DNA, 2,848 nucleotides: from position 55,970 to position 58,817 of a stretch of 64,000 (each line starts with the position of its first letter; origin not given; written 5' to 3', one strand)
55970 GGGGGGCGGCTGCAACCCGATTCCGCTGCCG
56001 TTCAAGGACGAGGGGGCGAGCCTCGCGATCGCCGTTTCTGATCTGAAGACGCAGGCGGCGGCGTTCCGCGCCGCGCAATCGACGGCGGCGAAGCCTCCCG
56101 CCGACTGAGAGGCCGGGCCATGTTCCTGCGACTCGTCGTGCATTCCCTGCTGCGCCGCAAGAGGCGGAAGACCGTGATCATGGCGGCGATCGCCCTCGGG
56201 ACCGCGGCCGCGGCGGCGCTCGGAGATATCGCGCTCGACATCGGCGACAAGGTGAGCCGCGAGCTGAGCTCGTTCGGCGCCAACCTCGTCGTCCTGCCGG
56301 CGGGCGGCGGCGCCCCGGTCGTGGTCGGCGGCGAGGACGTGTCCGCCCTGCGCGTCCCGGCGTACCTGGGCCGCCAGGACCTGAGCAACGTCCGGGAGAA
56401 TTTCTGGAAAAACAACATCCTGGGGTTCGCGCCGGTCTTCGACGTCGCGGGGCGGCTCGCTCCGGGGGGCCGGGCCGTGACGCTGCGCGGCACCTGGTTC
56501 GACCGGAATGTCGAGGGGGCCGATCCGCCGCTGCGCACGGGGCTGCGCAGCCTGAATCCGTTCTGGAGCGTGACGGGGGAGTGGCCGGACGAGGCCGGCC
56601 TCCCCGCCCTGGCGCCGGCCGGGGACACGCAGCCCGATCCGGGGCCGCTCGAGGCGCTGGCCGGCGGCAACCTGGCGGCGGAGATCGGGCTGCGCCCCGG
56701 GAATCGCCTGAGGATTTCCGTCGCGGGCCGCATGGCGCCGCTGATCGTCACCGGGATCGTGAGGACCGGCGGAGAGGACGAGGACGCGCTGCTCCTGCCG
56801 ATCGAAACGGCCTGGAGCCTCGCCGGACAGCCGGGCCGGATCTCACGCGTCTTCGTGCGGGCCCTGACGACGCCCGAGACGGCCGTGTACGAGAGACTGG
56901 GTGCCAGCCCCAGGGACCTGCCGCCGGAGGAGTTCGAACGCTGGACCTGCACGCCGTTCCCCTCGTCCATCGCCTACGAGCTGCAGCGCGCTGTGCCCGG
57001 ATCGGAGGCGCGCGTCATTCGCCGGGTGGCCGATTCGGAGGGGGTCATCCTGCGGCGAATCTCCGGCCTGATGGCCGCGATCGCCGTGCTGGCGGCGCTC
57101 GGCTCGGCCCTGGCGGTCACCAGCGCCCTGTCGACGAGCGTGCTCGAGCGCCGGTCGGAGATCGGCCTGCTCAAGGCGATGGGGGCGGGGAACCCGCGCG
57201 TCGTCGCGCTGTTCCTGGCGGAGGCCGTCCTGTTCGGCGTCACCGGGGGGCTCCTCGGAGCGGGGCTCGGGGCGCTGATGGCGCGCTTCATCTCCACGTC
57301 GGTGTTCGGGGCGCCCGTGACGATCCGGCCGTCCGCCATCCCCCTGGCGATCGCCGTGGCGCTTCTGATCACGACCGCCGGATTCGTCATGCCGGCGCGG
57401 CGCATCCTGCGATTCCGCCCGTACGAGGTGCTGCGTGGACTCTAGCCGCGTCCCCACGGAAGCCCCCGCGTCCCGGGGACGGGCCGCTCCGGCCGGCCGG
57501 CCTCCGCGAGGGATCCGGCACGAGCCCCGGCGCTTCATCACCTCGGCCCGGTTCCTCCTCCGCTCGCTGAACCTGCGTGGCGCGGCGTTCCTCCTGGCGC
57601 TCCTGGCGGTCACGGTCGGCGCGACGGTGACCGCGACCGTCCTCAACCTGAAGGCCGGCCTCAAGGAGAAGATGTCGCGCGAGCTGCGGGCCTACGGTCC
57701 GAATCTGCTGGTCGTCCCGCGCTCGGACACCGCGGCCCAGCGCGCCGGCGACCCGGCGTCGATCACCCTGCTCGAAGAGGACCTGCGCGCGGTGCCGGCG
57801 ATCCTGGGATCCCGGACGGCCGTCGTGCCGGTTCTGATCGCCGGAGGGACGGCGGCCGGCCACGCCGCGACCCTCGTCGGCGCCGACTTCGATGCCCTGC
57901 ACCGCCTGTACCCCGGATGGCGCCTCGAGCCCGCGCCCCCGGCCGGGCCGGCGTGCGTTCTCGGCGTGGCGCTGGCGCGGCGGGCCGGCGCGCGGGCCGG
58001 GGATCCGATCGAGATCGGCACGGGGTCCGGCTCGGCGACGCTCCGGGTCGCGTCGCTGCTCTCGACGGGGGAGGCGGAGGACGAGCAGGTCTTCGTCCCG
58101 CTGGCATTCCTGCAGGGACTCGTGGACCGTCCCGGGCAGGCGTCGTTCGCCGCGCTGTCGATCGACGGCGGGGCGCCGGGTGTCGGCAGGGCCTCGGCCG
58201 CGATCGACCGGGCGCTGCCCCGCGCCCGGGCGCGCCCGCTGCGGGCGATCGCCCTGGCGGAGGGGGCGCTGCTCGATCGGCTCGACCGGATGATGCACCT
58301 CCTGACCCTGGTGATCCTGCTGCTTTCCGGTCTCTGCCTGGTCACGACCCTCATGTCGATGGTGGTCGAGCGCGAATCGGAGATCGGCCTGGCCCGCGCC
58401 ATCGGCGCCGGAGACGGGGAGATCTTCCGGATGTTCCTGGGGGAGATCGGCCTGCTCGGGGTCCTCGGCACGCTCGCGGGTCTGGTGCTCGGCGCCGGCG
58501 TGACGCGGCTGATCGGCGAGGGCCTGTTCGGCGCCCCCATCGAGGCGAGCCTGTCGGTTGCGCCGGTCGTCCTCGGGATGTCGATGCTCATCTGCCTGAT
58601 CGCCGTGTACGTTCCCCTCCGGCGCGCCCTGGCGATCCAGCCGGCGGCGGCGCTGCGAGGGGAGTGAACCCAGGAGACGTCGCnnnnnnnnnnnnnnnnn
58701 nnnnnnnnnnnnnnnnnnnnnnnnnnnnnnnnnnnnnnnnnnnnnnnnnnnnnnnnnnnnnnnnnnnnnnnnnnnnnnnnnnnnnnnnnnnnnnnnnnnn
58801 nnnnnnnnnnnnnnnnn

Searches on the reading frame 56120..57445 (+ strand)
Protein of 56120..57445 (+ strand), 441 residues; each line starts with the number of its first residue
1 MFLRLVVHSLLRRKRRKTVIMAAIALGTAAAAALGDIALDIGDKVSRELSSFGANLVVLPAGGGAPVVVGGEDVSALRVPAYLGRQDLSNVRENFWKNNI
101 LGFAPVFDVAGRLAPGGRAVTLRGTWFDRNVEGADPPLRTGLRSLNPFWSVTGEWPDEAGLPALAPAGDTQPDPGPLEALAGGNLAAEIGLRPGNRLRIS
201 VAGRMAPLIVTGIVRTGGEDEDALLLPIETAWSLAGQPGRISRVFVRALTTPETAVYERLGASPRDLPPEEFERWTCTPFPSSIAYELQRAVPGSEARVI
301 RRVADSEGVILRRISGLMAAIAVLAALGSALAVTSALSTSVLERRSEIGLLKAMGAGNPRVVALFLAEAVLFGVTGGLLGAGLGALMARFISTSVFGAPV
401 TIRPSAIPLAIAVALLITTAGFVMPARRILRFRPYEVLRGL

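Call 5: search_protein_families(library=pfam, proteins=[window:56120-57445:+], max_evalue=0.01)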
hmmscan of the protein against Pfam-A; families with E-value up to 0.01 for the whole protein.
window:56120-57445:+ (441 aa): 1 family
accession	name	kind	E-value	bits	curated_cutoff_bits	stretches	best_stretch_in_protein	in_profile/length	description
PF02687.27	FtsX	-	3.1e-19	69.6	25.5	1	320-432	2-118/120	FtsX-like permease C-terminal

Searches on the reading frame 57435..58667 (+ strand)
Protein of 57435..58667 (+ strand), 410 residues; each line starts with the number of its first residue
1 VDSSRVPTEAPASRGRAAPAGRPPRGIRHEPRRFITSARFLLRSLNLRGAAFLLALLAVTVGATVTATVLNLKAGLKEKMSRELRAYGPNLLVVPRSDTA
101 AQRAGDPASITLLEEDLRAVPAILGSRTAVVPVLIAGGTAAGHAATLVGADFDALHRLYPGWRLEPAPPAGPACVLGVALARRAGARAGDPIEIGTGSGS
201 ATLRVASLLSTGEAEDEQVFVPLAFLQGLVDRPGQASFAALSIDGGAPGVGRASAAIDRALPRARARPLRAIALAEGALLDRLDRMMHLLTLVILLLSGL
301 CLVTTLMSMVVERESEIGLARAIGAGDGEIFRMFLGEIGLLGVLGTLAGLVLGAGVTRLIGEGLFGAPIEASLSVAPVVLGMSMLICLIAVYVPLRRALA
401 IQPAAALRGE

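Call 5: search_protein_families(library=pfam, proteins=[window:57435-58667:+], max_evalue=0.01)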
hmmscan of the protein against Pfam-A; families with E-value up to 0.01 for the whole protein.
window:57435-58667:+ (410 aa): 2 families
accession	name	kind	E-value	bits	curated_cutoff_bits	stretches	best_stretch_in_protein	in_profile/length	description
PF02687.27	FtsX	-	1.7e-19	70.5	25.5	1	290-403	3-120/120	FtsX-like permease C-terminal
PF12704.14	MacB_PCD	-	7.4e-12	46.4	27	1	53-230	2-180/207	MacB-like periplasmic core domain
